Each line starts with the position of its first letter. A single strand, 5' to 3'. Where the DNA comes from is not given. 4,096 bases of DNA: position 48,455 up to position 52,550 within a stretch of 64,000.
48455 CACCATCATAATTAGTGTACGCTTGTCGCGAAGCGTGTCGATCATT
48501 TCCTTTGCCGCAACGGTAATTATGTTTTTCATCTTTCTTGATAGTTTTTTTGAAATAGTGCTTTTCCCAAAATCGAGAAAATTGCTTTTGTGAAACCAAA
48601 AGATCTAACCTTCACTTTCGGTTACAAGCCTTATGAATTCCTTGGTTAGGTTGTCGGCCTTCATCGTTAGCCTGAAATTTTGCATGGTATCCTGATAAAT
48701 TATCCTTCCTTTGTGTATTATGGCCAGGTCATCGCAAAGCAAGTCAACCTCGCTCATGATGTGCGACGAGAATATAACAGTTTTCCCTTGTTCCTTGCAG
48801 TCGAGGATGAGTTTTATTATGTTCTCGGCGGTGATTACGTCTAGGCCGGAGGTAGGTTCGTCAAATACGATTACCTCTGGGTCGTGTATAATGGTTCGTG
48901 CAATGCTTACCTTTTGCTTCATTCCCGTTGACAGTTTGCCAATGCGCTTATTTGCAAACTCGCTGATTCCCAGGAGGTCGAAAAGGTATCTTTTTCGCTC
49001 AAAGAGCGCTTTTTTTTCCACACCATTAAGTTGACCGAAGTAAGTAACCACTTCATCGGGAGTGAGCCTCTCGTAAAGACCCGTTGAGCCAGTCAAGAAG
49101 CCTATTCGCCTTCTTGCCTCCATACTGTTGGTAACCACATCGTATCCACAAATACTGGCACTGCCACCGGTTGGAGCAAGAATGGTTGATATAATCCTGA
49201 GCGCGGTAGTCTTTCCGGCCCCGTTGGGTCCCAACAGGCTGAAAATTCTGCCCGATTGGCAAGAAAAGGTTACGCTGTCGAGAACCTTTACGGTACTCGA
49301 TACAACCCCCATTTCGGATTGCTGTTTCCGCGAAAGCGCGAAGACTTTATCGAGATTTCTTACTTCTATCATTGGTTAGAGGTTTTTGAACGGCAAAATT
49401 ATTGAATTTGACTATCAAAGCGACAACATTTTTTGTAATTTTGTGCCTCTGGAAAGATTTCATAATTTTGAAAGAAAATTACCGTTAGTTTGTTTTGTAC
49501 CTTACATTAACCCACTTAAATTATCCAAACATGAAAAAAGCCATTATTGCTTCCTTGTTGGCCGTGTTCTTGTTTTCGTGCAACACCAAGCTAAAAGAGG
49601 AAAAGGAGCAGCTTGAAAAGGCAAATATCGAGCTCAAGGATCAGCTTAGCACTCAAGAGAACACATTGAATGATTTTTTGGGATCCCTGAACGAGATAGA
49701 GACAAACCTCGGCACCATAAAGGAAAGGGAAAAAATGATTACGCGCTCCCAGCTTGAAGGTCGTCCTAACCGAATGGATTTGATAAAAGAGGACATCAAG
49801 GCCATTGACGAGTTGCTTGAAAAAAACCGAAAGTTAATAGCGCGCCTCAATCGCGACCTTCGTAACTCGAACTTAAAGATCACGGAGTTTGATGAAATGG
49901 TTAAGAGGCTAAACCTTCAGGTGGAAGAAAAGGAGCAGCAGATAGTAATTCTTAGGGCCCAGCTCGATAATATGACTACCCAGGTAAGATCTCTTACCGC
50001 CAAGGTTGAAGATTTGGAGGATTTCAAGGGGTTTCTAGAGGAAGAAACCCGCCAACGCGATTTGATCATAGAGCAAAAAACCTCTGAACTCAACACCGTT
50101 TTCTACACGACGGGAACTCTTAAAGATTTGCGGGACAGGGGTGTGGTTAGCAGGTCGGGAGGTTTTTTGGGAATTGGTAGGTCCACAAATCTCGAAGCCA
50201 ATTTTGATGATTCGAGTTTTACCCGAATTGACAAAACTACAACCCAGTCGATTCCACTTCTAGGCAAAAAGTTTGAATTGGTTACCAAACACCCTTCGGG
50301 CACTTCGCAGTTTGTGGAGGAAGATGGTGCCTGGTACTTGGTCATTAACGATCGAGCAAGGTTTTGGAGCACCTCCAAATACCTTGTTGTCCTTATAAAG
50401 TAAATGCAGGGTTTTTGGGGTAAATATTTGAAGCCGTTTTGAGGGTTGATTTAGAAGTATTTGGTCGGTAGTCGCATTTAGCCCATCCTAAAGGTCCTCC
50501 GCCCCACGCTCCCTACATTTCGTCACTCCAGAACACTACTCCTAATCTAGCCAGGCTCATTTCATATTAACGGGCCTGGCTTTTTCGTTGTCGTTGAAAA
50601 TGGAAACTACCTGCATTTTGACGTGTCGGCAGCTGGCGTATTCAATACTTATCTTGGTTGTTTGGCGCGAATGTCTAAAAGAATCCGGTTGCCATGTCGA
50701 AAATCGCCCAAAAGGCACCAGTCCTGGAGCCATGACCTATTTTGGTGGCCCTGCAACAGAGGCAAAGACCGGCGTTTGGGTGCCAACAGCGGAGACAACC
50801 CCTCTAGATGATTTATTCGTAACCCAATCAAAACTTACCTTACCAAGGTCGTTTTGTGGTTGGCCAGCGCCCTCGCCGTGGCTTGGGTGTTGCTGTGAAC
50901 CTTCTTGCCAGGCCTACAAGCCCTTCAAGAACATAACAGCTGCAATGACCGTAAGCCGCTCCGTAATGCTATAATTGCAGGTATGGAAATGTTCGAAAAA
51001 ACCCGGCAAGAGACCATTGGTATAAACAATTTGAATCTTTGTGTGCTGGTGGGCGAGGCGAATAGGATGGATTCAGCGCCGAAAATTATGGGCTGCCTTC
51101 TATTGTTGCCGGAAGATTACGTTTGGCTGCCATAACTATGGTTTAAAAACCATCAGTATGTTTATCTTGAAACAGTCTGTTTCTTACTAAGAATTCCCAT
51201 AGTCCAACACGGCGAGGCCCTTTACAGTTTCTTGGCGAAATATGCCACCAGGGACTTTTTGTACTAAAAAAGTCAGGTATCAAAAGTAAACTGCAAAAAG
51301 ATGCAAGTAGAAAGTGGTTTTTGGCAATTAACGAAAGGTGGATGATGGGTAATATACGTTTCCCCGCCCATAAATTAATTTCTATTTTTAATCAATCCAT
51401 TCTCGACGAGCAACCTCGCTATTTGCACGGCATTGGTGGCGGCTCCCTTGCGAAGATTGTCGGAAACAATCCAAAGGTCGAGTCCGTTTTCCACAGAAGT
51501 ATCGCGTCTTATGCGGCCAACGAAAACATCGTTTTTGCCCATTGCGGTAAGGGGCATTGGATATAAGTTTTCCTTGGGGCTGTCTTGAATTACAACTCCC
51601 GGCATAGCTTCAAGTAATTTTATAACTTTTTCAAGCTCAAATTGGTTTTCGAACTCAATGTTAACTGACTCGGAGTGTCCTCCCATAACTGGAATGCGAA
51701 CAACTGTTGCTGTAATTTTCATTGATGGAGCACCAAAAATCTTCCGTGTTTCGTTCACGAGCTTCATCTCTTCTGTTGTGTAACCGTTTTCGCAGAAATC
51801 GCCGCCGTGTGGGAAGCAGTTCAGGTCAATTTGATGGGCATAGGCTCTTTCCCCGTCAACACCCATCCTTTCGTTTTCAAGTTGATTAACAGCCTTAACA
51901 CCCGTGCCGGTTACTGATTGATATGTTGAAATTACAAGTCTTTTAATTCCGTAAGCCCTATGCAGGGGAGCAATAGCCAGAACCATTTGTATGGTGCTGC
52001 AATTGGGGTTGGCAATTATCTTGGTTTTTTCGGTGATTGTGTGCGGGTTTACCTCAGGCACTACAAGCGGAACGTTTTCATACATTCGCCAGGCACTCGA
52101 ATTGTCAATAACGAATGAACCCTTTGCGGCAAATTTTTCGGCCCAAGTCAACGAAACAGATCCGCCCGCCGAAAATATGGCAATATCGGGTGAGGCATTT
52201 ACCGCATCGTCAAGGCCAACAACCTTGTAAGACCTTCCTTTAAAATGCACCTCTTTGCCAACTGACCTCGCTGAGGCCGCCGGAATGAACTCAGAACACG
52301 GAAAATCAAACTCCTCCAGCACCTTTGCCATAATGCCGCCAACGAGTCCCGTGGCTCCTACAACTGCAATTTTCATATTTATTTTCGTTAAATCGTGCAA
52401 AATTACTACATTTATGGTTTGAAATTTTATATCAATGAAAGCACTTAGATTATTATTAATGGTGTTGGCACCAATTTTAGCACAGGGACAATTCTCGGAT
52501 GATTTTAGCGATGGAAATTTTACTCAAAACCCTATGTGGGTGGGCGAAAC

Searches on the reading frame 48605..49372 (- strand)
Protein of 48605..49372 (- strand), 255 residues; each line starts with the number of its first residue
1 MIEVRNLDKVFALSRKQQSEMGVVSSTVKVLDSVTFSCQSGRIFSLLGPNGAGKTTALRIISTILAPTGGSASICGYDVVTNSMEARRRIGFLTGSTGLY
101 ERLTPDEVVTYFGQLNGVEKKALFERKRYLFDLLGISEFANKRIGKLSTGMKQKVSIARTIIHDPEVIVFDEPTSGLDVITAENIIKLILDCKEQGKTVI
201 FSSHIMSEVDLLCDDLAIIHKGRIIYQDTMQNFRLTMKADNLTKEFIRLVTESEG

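Call 46: search_protein_families(library=pfam, proteins=[window:48605-49372:-], max_evalue=0.000001)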
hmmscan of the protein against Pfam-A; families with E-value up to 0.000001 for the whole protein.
window:48605-49372:- (255 aa): 2 families
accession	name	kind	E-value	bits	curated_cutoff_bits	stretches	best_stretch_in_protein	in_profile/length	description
PF00005.33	ABC_tran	-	2.2e-26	93.5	25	1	31-175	1-137/137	ABC transporter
PF13304.12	AAA_21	-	1.1e-11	45.8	27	0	145-209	236-303/304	AAA domain, putative AbiEii toxin, Type IV TA system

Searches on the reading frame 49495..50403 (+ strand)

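Call 46: search_protein_families(library=pfam, proteins=[window:49495-50403:+], max_evalue=0.000001)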
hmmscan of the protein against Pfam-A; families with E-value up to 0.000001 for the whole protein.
window:49495-50403:+ (302 aa): 0 families

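Call 95: search_protein_families(library=pfam, proteins=[window:49495-50403:+], max_evalue=0.01)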
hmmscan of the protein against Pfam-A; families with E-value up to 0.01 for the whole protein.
window:49495-50403:+ (302 aa): 5 families
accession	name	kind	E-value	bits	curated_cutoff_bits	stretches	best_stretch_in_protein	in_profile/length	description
PF13863.11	DUF4200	-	0.0024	18.6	29.7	1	92-183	24-115/119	Domain of unknown function (DUF4200)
PF04977.20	DivIC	-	0.0037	17.5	28.9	1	140-191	16-68/80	Septum formation initiator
PF25785.1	TPR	-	0.0052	17.5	27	1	137-185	3-51/110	Nucleoprotein TPR-like domain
PF06785.16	UPF0242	-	0.0054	17.3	33.5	1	17-174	44-183/194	Uncharacterised protein family (UPF0242) N-terminus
PF08614.16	ATG16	-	0.007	17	33.7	1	108-176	76-144/200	Autophagy protein 16 (ATG16)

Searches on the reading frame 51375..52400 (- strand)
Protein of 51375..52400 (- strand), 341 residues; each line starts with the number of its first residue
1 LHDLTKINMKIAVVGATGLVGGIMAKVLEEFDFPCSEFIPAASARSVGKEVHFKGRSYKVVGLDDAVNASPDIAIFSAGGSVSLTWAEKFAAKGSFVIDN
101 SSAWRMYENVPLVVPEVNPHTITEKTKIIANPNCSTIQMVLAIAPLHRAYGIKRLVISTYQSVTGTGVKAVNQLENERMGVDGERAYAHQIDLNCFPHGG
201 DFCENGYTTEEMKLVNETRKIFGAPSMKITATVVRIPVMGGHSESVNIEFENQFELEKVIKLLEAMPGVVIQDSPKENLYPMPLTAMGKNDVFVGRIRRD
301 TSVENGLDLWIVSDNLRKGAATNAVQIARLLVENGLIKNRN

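Call 46: search_protein_families(library=pfam, proteins=[window:51375-52400:-], max_evalue=0.000001)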
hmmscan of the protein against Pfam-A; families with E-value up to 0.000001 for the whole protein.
window:51375-52400:- (341 aa): 2 families
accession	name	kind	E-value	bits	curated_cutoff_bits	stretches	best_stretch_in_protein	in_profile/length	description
PF02774.23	Semialdhyde_dhC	-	4.4e-46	157.8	26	1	144-318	2-184/184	Semialdehyde dehydrogenase, dimerisation domain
PF01118.30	Semialdhyde_dh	-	3.9e-29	102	26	1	10-123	1-119/121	Semialdehyde dehydrogenase, NAD binding domain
